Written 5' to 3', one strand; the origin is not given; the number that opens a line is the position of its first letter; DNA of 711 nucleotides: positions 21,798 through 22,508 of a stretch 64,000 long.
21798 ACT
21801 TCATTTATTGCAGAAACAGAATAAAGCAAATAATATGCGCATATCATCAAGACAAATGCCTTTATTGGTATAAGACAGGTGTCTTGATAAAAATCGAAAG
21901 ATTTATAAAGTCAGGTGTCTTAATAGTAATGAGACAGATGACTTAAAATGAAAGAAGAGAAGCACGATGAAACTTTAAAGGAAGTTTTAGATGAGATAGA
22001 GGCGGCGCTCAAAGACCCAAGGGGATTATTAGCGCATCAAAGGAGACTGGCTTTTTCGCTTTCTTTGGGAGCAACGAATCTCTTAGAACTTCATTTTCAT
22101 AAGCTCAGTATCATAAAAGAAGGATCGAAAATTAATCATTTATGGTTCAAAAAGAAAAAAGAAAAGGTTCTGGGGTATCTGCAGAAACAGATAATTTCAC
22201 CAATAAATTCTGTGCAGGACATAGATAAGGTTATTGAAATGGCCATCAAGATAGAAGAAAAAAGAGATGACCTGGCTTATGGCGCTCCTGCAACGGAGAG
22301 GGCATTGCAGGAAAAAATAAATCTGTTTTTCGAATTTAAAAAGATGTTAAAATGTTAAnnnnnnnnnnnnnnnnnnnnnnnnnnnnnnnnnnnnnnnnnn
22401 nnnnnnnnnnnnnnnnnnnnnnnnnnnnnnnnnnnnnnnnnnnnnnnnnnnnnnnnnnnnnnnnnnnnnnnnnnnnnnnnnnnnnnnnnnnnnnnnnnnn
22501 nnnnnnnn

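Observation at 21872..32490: Island of HEPN / minimal-nucleotidyltransferase modules in several architectures, with dedicated repeat operators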

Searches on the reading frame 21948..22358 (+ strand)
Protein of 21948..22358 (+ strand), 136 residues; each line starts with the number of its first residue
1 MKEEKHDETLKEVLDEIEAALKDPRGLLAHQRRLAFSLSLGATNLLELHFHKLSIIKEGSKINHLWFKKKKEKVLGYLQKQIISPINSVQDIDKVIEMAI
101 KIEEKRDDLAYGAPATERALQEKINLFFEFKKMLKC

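Call 5: search_protein_families(library=pfam, max_evalue=1, proteins=[window:21948-22358:+])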
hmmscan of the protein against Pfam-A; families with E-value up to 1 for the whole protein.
window:21948-22358:+ (136 aa): 1 family
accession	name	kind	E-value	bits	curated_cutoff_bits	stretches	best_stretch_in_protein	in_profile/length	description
PF16996.10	Asp4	-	0.099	13.3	27.7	0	102-129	9-37/55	Accessory secretory protein Sec Asp4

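Call 7: search_protein_families(library=ncbifam, max_evalue=1, proteins=[window:21948-22358:+])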
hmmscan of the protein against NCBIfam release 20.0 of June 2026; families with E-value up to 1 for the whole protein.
window:21948-22358:+ (136 aa): 1 family
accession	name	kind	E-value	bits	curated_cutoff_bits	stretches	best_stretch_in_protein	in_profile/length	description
TIGR02310.1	HpaB-2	equivalog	0.076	11.7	885.2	1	64-108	139-183/519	4-hydroxyphenylacetate 3-monooxygenase, oxygenase component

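Call 8: search_protein_families(library=padloc, max_evalue=1, proteins=[window:21948-22358:+])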
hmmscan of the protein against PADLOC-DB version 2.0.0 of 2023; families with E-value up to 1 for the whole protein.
window:21948-22358:+ (136 aa): 0 families

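Call 11: search_solved_structures(query=window:21948-22358:+, max_evalue=10, show_alignments=1)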
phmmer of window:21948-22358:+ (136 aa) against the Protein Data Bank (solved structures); distinct sequences matched with E-value up to 10: 2.
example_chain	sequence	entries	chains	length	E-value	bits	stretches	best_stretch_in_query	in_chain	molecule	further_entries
6vvc_A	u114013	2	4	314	0.55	14.1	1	50-112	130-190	Dot/Icm T4SS effector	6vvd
8vpo_A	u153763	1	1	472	0.91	13.4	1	63-116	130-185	Radical SAM core domain-containing protein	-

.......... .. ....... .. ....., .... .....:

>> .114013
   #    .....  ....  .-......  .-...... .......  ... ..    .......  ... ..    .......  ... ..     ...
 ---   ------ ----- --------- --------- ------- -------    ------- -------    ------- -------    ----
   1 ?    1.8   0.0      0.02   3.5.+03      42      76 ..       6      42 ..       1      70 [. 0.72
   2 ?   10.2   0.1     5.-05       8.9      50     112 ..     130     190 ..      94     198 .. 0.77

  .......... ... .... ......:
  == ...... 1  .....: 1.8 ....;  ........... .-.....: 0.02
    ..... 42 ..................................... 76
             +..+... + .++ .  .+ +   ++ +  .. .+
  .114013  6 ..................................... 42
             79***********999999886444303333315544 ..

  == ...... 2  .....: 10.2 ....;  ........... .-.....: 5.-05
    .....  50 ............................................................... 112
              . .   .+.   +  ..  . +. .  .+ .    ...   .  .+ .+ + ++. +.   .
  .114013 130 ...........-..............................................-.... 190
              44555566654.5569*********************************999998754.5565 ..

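Call 15: find_homologous_proteins(query=window:21948-22358:+, max_evalue=0.001)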
Query window:21948-22358:+ (136 aa): 359 proteins with E <= 0.001 among 387 candidates; the best 120 are listed.
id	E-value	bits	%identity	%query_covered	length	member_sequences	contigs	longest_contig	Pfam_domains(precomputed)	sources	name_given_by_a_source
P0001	2.7e-80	285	100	100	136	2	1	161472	-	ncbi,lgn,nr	ncbi:MAG: hypothetical protein Q7J54_04810 [Candidatus Woesearchaeota archaeon]|nr:hypothetical prot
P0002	8.1e-66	238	83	100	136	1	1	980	-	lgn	-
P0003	9.8e-63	228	79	100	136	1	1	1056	-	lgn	-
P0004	6.6e-62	226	76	100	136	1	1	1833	-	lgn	-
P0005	2.2e-61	224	78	100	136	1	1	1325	-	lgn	-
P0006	3.0e-61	223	76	100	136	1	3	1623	-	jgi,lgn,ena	-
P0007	4.1e-61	223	76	100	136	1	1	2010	-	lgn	-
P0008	1.9e-60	221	76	100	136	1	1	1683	-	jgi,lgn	-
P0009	2.1e-60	221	75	100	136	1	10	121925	-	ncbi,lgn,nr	ncbi:hypothetical protein HYY73_03485 [Candidatus Woesearchaeota archaeon]|nr:hypothetical protein [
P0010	4.4e-60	220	75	100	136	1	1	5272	-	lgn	-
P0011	5.5e-60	219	75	100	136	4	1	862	-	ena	-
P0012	9.0e-60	219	76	100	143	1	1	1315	-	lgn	-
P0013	1.1e-59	218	75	100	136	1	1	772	-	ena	-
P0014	1.1e-59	218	74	100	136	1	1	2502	-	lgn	-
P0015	1.4e-59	218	74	100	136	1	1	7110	-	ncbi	-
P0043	3.6e-57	210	72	100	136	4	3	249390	-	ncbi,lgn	-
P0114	8.6e-54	199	69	100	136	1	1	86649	-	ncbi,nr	ncbi:hypothetical protein HYV89_00445 [Candidatus Woesearchaeota archaeon]|nr:hypothetical protein [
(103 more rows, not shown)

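Call 19: find_encoding_contigs(protein=P0043, flank=10000, max_places=2)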
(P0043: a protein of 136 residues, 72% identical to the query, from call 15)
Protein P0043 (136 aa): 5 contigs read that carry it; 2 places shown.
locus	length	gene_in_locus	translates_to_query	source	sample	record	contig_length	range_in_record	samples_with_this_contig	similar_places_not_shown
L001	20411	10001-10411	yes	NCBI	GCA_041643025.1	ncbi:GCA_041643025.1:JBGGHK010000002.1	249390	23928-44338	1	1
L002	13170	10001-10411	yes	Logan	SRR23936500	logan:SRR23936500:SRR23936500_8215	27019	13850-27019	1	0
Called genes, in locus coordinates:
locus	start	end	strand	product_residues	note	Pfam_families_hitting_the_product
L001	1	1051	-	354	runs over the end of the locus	PF03706:LPG_synthase_TM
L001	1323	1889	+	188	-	-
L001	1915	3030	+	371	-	PF01142:TruD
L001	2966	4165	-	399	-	-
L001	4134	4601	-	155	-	-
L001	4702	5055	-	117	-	-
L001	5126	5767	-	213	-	PF08551:DUF1751 (weak), PF01694:Rhomboid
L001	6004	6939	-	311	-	PF01699:Na_Ca_ex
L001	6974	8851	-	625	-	PF02934:GatB_N, PF02938:GAD, PF02637:GatB_Yqey (weak)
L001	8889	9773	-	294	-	PF02661:Fic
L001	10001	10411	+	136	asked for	-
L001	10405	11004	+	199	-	PF01909:NTP_transf_2, PF18765:Polbeta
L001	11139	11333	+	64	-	-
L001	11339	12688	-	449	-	PF18195:GatD_N, PF00710:Asparaginase, PF17763:Asparaginase_C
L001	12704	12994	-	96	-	-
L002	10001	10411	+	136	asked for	-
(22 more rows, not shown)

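Call 20: find_encoding_contigs(protein=P0114, flank=10000, max_places=2)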
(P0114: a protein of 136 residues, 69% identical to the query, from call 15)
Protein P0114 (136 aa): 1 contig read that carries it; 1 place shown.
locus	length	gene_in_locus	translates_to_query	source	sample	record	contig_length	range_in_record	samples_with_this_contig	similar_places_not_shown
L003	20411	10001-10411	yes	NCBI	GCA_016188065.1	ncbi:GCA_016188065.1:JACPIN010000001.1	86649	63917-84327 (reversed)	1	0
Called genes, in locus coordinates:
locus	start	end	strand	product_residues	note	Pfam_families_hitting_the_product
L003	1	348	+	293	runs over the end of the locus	PF00466:Ribosomal_L10, PF17777:RL10P_insert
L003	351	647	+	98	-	PF00428:Ribosomal_60s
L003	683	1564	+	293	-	PF23435:DUF7121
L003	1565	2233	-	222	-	-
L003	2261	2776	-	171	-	-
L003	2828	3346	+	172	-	PF14378:PAP2_3 (weak), PF01569:PAP2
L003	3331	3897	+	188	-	-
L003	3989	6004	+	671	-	-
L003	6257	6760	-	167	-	PF13302:Acetyltransf_3, PF00583:Acetyltransf_1, PF13673:Acetyltransf_10, PF13420:Acetyltransf_4 (weak), PF13508:Acetyltransf_7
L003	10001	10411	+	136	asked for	-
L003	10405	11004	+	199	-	PF01909:NTP_transf_2, PF18765:Polbeta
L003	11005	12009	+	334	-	-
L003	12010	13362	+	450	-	-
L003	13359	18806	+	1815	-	-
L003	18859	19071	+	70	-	-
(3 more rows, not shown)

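Call 37: search_solved_structures(query=A1, max_evalue=10)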
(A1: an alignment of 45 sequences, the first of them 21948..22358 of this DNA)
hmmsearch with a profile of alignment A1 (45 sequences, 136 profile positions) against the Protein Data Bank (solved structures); distinct sequences matched with E-value up to 10: 7.
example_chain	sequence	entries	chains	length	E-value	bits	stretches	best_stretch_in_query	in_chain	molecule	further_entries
5b83_A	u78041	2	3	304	0.0041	20.5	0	13-37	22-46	tetra ubiquitin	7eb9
7yui_A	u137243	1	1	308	0.0044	20.4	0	13-37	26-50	Polyubiquitin-C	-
5h07_A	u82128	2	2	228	0.061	16.7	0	13-37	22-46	Polyubiquitin-C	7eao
4qgp_A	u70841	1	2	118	0.081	16.3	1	3-100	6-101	pyrophosphatase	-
5vix_A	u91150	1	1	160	0.41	14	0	12-37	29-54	Polyubiquitin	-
7d88_A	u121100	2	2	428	1.2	12.5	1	63-123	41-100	Beta-xylanase | Beta-1,4-xylanase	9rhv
7d89_A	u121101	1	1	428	1.2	12.5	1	63-123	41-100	Beta-xylanase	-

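Call 49: predict_structure(alignment_id=A1)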
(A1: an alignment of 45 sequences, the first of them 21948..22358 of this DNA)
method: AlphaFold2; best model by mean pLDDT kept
length: 136 residues; sequences in the alignment: 45
mean_pLDDT: 93.3   pTM: 0.86
mean pLDDT of the five models: 93.3, 92.0, 90.1, 89.3, 88.3
residues with pLDDT >= 90: 118; 70-90: 17; 50-70: 1; < 50: 0
segments of 3 or more residues with pLDDT < 50: none
pLDDT, mean of each block of 10 residues (from residue 1): 89 97 95 95 96 92 94 95 94 95 90 84 96 93
secondary structure, 60 per line:
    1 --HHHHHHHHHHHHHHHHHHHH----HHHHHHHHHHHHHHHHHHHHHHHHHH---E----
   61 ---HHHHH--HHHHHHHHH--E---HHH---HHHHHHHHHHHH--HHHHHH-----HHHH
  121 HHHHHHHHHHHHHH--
elements in order: H3-22 H27-52 H64-68 H71-79 H92-103 H106-111 H117-134

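Call 62: find_related_loci(query=A1, collection=genome_contigs, flank=10000)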
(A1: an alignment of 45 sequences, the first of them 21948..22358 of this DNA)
Query A1 (136 aa) in genome_contigs; peptide patterns used: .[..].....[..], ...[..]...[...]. (x = any residue, [..] = any of these).
440 stretches matched a pattern; 23 encode a relative of the query (tblastn E <= 1e-3); 23 distinct loci.
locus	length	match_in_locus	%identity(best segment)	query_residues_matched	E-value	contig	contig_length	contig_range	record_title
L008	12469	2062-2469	74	1-136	2e-67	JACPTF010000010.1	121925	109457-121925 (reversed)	MAG: Candidatus Woesearchaeota archaeon isolate NC_groundwater_725_Ag_S-0.2um_48_19 S36_SO-2_scaffold_158511, whole geno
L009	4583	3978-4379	72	1-134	1e-63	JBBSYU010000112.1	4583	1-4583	MAG: Nanoarchaeota archaeon isolate H43-bin046_1 H43_bin046_1_000000000112, whole genome shotgun sequence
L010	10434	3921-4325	69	1-135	8e-62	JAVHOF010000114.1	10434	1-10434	MAG: Candidatus Pacearchaeota archaeon isolate WB01no4_31_21 NODE_4088_length_10434_cov_12.053955, whole genome shotgun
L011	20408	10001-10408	68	1-136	2e-61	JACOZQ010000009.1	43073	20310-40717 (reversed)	MAG: Candidatus Woesearchaeota archaeon isolate NC_groundwater_209_Ag_S-0.1um_32_61 S4_GD2017_2_S1_scaffold_1288, whole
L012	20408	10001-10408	69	1-136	2e-61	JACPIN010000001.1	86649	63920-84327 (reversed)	MAG: Candidatus Woesearchaeota archaeon isolate NC_groundwater_441_Ag_B-0.1um_35_15 GD18-4_B1_scaffold_92304, whole geno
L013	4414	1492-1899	66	1-136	5e-60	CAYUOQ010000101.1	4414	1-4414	MAG TPA_asm: uncultured Methanosarcinales archaeon isolate SRP269290_co3_865 genome assembly, contig: NODE_31326_length_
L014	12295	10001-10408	67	1-136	1e-59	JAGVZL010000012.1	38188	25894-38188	Candidatus Woesearchaeota archaeon isolate RIFOXYB1_FULL_31_12 rifoxyb1_full_scaffold_337, whole genome shotgun sequence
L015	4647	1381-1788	64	1-136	3e-59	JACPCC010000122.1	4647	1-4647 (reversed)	MAG: Candidatus Woesearchaeota archaeon isolate NC_groundwater_273_Ag_S-0.2um_35_6 S5_GD2017_2_S2_scaffold_14934, whole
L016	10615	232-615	69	8-135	6e-59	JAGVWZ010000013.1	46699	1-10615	Candidatus Pacearchaeota archaeon isolate RIFOXYB1_FULL_29_20 rifoxyb1_full_scaffold_235, whole genome shotgun sequence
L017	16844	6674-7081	68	1-136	7e-58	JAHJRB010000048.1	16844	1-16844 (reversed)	MAG: Nanoarchaeota archaeon isolate OS_PC_MetaG.mb.127 OS_PC_MetaG.mb.127_k141_170759, whole genome shotgun sequence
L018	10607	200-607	69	1-136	3e-57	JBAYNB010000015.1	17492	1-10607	MAG: Candidatus Pacearchaeota archaeon isolate SO_2016_LW1_54 scaffold03206_LW64-88_2016, whole genome shotgun sequence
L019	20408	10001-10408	65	1-136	4e-56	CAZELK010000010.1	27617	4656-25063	MAG TPA_asm: Candidatus Woesearchaeota archaeon isolate binchicken_co251_306 genome assembly, contig: NODE_2371_length_2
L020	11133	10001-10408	65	1-136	8e-56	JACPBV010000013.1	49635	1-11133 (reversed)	MAG: Candidatus Woesearchaeota archaeon isolate NC_groundwater_266_Ag_S-0.2um_46_18 S5_GD2017_2_S2_scaffold_489, whole g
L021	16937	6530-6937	65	1-136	2e-54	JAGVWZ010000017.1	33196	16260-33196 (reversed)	Candidatus Pacearchaeota archaeon isolate RIFOXYB1_FULL_29_20 rifoxyb1_full_scaffold_520, whole genome shotgun sequence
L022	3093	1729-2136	65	1-136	2e-54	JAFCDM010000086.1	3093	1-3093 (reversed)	Candidatus Pacearchaeota archaeon isolate Meg19_1012_Bin_465 Meg19_1012_Bin_465_scaffold_168132, whole genome shotgun se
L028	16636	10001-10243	64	56-136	2e-32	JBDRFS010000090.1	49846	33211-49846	MAG: Candidatus Woesearchaeota archaeon isolate MEGAHIT-group-1.384 k141_587496, whole genome shotgun sequence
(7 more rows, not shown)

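Call 63: find_related_loci(query=A1, collection=viral_contigs, flank=5000)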
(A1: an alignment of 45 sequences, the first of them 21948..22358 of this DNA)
Query A1 (136 aa) in viral_contigs; peptide patterns used: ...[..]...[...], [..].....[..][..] (x = any residue, [..] = any of these).
216 stretches matched a pattern, but none encodes a relative of the query by tblastn (E <= 1e-3).
